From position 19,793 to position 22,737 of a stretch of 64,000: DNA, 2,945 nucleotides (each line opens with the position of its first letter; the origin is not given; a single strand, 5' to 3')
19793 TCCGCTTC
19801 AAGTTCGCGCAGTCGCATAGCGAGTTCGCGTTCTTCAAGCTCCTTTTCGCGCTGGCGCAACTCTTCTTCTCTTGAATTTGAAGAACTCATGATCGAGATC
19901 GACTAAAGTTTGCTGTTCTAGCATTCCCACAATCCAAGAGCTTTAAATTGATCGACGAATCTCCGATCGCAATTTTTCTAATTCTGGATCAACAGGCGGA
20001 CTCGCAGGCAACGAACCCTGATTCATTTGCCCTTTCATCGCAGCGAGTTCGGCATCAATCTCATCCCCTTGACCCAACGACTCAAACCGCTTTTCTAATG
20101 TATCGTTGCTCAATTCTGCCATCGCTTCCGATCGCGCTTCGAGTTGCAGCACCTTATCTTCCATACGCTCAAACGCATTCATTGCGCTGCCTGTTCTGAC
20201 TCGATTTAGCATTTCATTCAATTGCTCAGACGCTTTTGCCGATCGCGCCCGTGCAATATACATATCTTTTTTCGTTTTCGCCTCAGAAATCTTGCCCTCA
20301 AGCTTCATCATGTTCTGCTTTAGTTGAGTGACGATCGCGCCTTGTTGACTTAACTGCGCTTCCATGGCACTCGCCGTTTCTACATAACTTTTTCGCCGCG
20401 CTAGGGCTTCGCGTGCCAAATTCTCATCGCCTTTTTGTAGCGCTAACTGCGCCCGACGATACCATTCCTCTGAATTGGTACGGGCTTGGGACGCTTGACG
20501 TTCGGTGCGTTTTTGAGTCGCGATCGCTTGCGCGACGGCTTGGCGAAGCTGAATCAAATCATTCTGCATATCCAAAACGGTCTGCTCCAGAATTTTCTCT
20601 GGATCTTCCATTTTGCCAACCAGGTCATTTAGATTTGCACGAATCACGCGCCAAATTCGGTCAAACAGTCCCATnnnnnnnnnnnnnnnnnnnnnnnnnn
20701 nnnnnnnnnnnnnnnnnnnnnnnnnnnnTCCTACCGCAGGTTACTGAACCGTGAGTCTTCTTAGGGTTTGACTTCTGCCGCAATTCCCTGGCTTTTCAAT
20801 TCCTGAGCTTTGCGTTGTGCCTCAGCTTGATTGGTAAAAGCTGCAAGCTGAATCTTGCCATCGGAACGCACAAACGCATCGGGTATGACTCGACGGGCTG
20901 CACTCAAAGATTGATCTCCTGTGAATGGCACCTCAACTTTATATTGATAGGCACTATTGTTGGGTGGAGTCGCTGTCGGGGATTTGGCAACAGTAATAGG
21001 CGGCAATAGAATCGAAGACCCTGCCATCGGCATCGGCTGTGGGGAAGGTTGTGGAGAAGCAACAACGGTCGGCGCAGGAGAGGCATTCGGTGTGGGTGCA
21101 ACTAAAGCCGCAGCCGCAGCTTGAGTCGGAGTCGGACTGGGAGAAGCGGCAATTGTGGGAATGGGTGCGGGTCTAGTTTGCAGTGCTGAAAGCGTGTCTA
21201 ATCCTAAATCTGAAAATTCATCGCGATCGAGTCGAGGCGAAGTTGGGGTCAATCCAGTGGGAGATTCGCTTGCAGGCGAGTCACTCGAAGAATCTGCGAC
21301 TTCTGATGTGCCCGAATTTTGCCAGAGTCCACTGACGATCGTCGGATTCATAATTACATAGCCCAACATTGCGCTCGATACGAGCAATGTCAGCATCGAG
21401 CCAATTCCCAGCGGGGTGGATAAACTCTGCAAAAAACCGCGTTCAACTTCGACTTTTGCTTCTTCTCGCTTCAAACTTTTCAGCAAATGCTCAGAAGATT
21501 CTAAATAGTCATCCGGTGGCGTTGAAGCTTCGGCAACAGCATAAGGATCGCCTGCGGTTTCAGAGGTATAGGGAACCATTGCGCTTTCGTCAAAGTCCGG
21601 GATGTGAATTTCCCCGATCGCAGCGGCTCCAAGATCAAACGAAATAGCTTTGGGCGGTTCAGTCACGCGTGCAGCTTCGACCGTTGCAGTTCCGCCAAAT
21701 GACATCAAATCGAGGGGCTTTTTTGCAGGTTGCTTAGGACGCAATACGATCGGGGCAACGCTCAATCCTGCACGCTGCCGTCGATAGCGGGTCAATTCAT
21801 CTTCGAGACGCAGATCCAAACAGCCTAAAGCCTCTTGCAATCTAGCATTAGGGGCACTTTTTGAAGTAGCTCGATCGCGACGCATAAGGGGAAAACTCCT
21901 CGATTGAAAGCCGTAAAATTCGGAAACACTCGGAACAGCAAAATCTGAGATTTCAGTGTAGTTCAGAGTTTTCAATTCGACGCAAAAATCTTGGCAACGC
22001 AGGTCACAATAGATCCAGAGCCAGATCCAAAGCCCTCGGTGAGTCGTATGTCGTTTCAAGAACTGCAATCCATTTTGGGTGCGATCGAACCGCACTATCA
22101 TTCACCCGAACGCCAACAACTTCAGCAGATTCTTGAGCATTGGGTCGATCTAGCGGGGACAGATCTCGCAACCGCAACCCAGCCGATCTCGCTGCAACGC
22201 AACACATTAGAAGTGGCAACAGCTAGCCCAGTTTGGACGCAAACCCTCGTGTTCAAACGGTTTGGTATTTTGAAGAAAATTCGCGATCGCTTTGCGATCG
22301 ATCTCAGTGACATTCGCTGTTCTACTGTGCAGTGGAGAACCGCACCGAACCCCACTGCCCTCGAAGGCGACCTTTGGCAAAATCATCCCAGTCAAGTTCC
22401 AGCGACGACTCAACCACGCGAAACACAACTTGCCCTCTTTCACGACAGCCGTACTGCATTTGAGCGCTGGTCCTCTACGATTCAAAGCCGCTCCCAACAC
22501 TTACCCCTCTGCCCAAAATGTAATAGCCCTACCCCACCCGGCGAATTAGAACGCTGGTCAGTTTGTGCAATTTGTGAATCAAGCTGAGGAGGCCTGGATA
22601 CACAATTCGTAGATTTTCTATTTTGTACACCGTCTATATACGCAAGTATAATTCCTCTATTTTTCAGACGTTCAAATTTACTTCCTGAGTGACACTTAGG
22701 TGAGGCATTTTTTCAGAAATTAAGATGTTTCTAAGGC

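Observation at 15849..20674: PspA/Vipp1-like (ESCRT-III), small membrane protein and two dynamins in one probable operon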

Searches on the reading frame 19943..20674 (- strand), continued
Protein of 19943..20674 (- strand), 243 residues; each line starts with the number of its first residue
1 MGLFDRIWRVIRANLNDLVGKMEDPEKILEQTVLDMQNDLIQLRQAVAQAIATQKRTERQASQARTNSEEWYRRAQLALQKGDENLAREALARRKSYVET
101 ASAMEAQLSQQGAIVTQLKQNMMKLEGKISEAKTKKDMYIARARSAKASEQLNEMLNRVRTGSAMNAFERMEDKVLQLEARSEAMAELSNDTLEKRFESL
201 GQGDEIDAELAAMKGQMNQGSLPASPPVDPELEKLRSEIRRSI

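Call 69: find_homologous_proteins(query=L089:9050-9838:+, max_evalue=1e-40)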
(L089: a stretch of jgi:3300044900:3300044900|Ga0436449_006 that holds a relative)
Query L089:9050-9838:+ (262 aa): 5257 proteins with E <= 1e-40 among 8000 candidates; the best 120 are listed.
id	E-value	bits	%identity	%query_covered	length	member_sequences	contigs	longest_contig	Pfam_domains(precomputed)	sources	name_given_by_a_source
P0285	5.3e-133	460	89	100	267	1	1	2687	PF04012.18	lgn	-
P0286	8.1e-132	456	88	100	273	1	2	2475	PF04012.18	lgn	-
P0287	2.1e-127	441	86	100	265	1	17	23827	PF04012.18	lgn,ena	-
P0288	1.1e-126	439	87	100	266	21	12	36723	PF04012.18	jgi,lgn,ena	jgi:phage shock protein A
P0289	1.1e-126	439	84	100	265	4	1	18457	PF04012.18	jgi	-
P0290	4.0e-126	437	87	100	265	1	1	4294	PF04012.18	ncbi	-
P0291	5.9e-125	433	85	100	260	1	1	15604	PF04012.18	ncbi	-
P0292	7.4e-125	433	86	100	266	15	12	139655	PF04012.18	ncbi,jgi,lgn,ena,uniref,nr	ncbi:PspA/IM30 family protein [Phormidesmis priestleyi]|uniref:PspA/IM30 family protein n=1 Tax=Phor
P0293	2.5e-124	431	85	100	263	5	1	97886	PF04012.18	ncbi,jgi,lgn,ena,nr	ncbi:MAG: PspA/IM30 family protein [Myxacorys chilensis ATA2-1-KO14]|jgi:phage shock protein A|nr:Ps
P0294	7.8e-123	426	85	100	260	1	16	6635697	PF04012.18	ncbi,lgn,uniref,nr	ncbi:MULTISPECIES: PspA/IM30 family protein [Leptolyngbya]|uniref:PspA/IM30 family protein n=1 Tax=L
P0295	1.5e-122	425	85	100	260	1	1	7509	PF04012.18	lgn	-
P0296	1.5e-121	422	83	100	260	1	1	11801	PF04012.18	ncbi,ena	-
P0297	2.7e-121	421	82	100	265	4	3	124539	PF04012.18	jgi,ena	jgi:phage shock protein A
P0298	3.6e-121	421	83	100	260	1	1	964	PF04012.18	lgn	-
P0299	4.0e-121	421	84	100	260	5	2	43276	PF04012.18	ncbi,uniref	ncbi:PspA/IM30 family protein [Leptolyngbya sp. AN03gr2]|uniref:PspA/IM30 family protein n=1 Tax=unc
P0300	5.4e-121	420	84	100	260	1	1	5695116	PF04012.18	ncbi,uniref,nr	ncbi:PspA/IM30 family protein [Leptolyngbya sp. NIES-2104]|uniref:PspA/IM30 family protein n=1 Tax=L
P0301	3.5e-120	418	82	100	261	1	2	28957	PF04012.18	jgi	jgi:phage shock protein A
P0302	1.9e-118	412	82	100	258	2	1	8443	PF04012.18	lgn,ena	-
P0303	2.0e-118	412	81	100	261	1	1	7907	PF04012.18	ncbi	-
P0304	1.8e-117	409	81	100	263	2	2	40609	PF04012.18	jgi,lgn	jgi:phage shock protein A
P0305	7.8e-117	407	82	100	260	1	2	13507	PF04012.18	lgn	-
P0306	8.5e-117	407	80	100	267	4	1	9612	PF04012.18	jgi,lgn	jgi:phage shock protein A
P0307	1.2e-116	406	82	100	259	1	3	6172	PF04012.18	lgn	-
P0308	5.5e-116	404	78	100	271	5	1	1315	PF04012.18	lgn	-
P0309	1.3e-115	403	80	100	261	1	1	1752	PF04012.18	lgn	-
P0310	3.4e-115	401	81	100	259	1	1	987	PF04012.18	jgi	-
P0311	3.6e-115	401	82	100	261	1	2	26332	PF04012.18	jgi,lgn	jgi:phage shock protein A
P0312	1.9e-114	399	81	100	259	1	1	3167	PF04012.18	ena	-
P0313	1.9e-114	399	80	100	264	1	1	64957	PF04012.18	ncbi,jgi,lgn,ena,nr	ncbi:MAG: PspA/IM30 family protein [Stenomitos rutilans HA7619-LM2]|jgi:phage shock protein A|nr:Psp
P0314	2.5e-114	399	79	100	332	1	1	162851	PF04012.18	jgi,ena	jgi:phage shock protein A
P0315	3.9e-114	398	79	100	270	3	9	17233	PF04012.18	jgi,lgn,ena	jgi:phage shock protein A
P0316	6.1e-114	397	78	100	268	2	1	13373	PF04012.18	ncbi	-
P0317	6.8e-114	397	79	100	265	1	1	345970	PF04012.18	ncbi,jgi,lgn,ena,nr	ncbi:MAG: PspA/IM30 family protein [Lyngbya sp. HA4199-MV5]|jgi:phage shock protein A|nr:PspA/IM30 f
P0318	8.0e-114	397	79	100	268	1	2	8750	PF04012.18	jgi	jgi:phage shock protein A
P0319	8.6e-114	397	78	100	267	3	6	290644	PF04012.18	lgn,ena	-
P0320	1.2e-113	396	81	100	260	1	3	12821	PF04012.18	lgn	-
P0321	2.1e-113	395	80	100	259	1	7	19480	PF04012.18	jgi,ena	jgi:phage shock protein A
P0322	2.8e-113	395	78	100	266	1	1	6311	PF04012.18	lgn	-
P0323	8.1e-113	394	78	100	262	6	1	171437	PF04012.18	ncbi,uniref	ncbi:PspA/IM30 family protein [Pantanalinema rosaneae CENA516]|uniref:PspA/IM30 family protein n=1 T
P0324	1.1e-112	393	78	100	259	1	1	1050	PF04012.18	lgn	-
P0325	3.1e-112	392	79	100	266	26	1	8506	PF04012.18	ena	-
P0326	1.2e-111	390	78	100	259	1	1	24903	PF04012.18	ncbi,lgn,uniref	ncbi:PspA/IM30 family protein [Leptodesmis sp.]|uniref:PspA/IM30 family protein n=1 Tax=Leptodesmis 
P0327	1.5e-111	389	79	100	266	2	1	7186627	PF04012.18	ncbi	ncbi:MAG: PspA/IM30 family protein [Leptolyngbya sp. BL-A-14]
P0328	1.5e-111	389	79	100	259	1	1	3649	PF04012.18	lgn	-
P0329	1.6e-111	389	77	100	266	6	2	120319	PF04012.18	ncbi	-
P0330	2.6e-111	389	80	100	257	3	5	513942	PF04012.18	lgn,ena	-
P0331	2.8e-111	389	81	100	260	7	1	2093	PF04012.18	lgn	-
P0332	3.5e-111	388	79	100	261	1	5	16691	PF04012.18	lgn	-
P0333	4.0e-111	388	78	100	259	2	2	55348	PF04012.18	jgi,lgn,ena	jgi:phage shock protein A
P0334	1.6e-110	386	80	100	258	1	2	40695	PF04012.18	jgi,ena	jgi:phage shock protein A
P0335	1.8e-110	386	80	100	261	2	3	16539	PF04012.18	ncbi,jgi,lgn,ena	jgi:phage shock protein A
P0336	1.8e-110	386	79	100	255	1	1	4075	PF04012.18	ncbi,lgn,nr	ncbi:MAG: PspA/IM30 family protein [Leptolyngbyaceae bacterium]|nr:PspA/IM30 family protein [Leptoly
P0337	1.8e-110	386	79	100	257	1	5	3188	PF04012.18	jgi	jgi:phage shock protein A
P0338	1.9e-110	386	77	100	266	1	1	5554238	PF04012.18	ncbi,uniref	ncbi:PspA/IM30 family protein [Leptothermofonsia sp. ETS-13]|uniref:PspA/IM30 family protein n=1 Tax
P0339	2.2e-110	386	80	100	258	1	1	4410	PF04012.18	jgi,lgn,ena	jgi:phage shock protein A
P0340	2.2e-110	386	77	100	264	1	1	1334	PF04012.18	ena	-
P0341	6.0e-110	384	77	100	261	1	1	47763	PF04012.18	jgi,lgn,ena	jgi:phage shock protein A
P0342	8.4e-110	384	76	100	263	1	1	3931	PF04012.18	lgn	-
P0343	8.7e-110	384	78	100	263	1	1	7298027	PF04012.18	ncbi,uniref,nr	ncbi:PspA/IM30 family protein [Kovacikia minuta CCNUW1]|uniref:PspA/IM30 family protein n=1 Tax=Kova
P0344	9.1e-110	384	77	100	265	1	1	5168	PF04012.18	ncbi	-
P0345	1.1e-109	383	78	100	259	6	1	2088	PF04012.18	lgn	-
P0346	1.6e-109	383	77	100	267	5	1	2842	PF04012.18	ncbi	ncbi:MAG TPA: PspA/IM30 family protein [Coleofasciculaceae cyanobacterium]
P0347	1.8e-109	383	76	100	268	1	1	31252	PF04012.18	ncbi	-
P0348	2.0e-109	383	79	100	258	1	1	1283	PF04012.18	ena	-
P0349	2.5e-109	382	77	100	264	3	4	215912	PF04012.18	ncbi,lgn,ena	-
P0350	2.6e-109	382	79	100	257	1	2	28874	PF04012.18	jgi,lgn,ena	jgi:phage shock protein A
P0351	3.3e-109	382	78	100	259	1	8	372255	PF04012.18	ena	-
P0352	3.5e-109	382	77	100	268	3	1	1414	PF04012.18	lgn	-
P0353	4.0e-109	382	77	100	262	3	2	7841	PF04012.18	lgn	-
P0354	5.1e-109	381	79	100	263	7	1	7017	PF04012.18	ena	-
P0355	7.2e-109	381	77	100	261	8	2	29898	PF04012.18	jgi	jgi:phage shock protein A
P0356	7.4e-109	381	79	100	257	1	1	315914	PF04012.18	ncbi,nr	ncbi:MAG: PspA/IM30 family protein [Leptolyngbyaceae cyanobacterium bins.349]|nr:PspA/IM30 family pr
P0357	9.8e-109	380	79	100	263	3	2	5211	PF04012.18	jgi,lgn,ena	-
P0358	1.4e-108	380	80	100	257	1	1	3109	PF04012.18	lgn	-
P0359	1.6e-108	380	77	100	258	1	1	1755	PF04012.18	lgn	-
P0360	1.6e-108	380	78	100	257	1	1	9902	PF04012.18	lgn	-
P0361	1.6e-108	380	79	100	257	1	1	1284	PF04012.18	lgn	-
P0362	1.6e-108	380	78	100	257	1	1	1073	PF04012.18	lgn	-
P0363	1.7e-108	379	78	100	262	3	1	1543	PF04012.18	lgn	-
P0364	1.9e-108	379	76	100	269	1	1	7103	PF04012.18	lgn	-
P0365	2.3e-108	379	75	100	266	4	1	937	PF04012.18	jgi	jgi:phage shock protein A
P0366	2.4e-108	379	79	100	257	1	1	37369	PF04012.18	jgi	-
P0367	3.9e-108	378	79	100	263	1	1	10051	PF04012.18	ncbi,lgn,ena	-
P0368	3.9e-108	378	78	100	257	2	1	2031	PF04012.18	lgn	-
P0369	4.9e-108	378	77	100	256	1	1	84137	PF04012.18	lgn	-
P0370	6.0e-108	378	76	100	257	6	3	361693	PF04012.18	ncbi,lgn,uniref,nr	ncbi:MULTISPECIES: PspA/IM30 family protein [Trichocoleus]|uniref:PspA/IM30 family protein n=1 Tax=T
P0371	8.7e-108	377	76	100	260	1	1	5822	PF04012.18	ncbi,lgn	ncbi:MAG: PspA/IM30 family protein [Kovacikia sp.]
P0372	8.8e-108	377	76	100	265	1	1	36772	PF04012.18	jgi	-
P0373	9.0e-108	377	79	100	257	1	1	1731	PF04012.18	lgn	-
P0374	1.2e-107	377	78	100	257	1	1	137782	PF04012.18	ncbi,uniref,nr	ncbi:hypothetical protein BST81_04530 [Leptolyngbya sp. 'hensonii']|uniref:PspA/IM30 family protein 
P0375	1.5e-107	376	78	100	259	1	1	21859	PF04012.18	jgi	-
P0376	1.6e-107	376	78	100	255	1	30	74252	PF04012.18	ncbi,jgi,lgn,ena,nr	ncbi:MAG: PspA/IM30 family protein [Cyanobacteria bacterium WB6_1B_304]|jgi:phage shock protein A|nr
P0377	1.7e-107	376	78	100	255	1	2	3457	PF04012.18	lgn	-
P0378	1.9e-107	376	77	100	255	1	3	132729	PF04012.18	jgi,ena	jgi:phage shock protein A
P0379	2.3e-107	376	78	100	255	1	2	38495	PF04012.18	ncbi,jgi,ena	ncbi:MAG TPA: PspA/IM30 family protein [Thermosynechococcaceae cyanobacterium]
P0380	2.4e-107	376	78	100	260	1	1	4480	PF04012.18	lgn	-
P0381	2.7e-107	376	76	100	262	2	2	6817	PF04012.18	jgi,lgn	jgi:phage shock protein A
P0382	3.1e-107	375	77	100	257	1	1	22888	PF04012.18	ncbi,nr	ncbi:MAG: PspA/IM30 family protein [Leptolyngbyaceae cyanobacterium bins.59]|nr:PspA/IM30 family pro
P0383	3.8e-107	375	79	100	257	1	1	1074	PF04012.18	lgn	-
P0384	4.6e-107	375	78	100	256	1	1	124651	PF04012.18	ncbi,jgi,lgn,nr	ncbi:MAG: PspA/IM30 family protein [Trichocoleus desertorum ATA4-8-CV12]|jgi:phage shock protein A|n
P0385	4.7e-107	375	77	100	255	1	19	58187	PF04012.18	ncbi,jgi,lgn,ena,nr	ncbi:MAG: PspA/IM30 family protein [Synechococcales bacterium]|nr:PspA/IM30 family protein [Synechoc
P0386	4.7e-107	375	78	100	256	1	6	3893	PF04012.18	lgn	-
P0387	4.8e-107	375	78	100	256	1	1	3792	PF04012.18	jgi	-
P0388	4.8e-107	375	77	100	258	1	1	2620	PF04012.18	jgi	jgi:phage shock protein A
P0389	5.5e-107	375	78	100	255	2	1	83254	PF04012.18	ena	-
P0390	5.9e-107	374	76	100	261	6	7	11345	PF04012.18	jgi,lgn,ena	-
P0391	8.0e-107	374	78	100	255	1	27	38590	PF04012.18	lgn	-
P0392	8.0e-107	374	77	100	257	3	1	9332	PF04012.18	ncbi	-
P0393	9.2e-107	374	77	100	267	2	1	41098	PF04012.18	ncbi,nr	ncbi:MAG: PspA/IM30 family protein [Oculatellaceae cyanobacterium bins.114]|nr:PspA/IM30 family prot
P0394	9.8e-107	374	77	100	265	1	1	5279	PF04012.18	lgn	-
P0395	1.2e-106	373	77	100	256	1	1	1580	PF04012.18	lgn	-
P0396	1.2e-106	373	83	94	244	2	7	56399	PF04012.18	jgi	jgi:phage shock protein A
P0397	1.3e-106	373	77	100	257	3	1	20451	PF04012.18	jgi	-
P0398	1.3e-106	373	77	100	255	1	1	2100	PF04012.18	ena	-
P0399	1.5e-106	373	78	100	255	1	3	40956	PF04012.18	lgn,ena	-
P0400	1.8e-106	373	77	100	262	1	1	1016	PF04012.18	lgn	-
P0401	2.2e-106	373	77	100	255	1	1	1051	PF04012.18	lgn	-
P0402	2.4e-106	372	77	100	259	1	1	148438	PF04012.18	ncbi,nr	ncbi:MAG: PspA/IM30 family protein [Oscillatoriales cyanobacterium C42_A2020_001]|nr:PspA/IM30 famil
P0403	2.4e-106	372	74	100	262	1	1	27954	PF04012.18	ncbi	-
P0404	2.6e-106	372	77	100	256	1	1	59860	PF04012.18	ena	-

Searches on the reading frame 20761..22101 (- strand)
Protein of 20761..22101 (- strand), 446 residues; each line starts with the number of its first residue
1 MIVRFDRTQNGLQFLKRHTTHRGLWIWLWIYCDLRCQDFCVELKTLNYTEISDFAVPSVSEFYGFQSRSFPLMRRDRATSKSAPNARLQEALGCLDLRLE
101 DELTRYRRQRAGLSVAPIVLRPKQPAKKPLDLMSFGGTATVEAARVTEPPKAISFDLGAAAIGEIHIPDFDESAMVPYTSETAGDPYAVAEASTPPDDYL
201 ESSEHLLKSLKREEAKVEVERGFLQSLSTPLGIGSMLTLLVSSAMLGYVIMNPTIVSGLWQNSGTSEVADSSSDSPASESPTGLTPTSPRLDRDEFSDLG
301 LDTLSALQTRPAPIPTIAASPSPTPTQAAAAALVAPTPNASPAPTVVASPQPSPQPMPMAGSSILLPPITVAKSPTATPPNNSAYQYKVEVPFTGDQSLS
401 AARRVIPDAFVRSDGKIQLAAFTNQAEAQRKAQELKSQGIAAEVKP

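Call 3: search_protein_families(library=pfam, proteins=[window:20761-22101:-], max_evalue=0.01)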
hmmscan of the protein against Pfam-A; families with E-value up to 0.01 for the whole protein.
window:20761-22101:- (446 aa): 1 family
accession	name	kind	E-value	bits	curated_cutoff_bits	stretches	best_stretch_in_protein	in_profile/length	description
PF05036.18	SPOR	-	0.00033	21.4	21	1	416-443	6-33/76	SPOR domain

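Call 4: search_protein_families(library=ncbifam, proteins=[window:20761-22101:-], max_evalue=0.01)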
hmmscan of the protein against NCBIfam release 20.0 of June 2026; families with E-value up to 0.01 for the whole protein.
window:20761-22101:- (446 aa): 0 families

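Call 61: search_protein_families(library=padloc, proteins=[window:20761-22101:-], max_evalue=0.001)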
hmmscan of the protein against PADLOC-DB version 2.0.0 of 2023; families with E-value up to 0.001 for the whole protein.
window:20761-22101:- (446 aa): 0 families

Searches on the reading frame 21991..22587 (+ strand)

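Call 3: search_protein_families(library=pfam, proteins=[window:21991-22587:+], max_evalue=0.01)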
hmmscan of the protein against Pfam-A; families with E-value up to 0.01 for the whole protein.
window:21991-22587:+ (198 aa): 1 family
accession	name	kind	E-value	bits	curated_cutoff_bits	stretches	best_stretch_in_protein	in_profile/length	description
PF05258.17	DciA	-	1.2e-12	48.3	24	1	40-109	18-88/89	Dna[CI] antecedent, DciA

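Call 4: search_protein_families(library=ncbifam, proteins=[window:21991-22587:+], max_evalue=0.01)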
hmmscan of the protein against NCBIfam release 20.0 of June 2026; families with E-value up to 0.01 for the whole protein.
window:21991-22587:+ (198 aa): 1 family
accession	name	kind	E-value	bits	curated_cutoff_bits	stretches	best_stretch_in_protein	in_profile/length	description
NF002871.0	PRK03195.1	equivalog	0.0013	18.7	246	1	46-98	97-149/187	DUF721 family protein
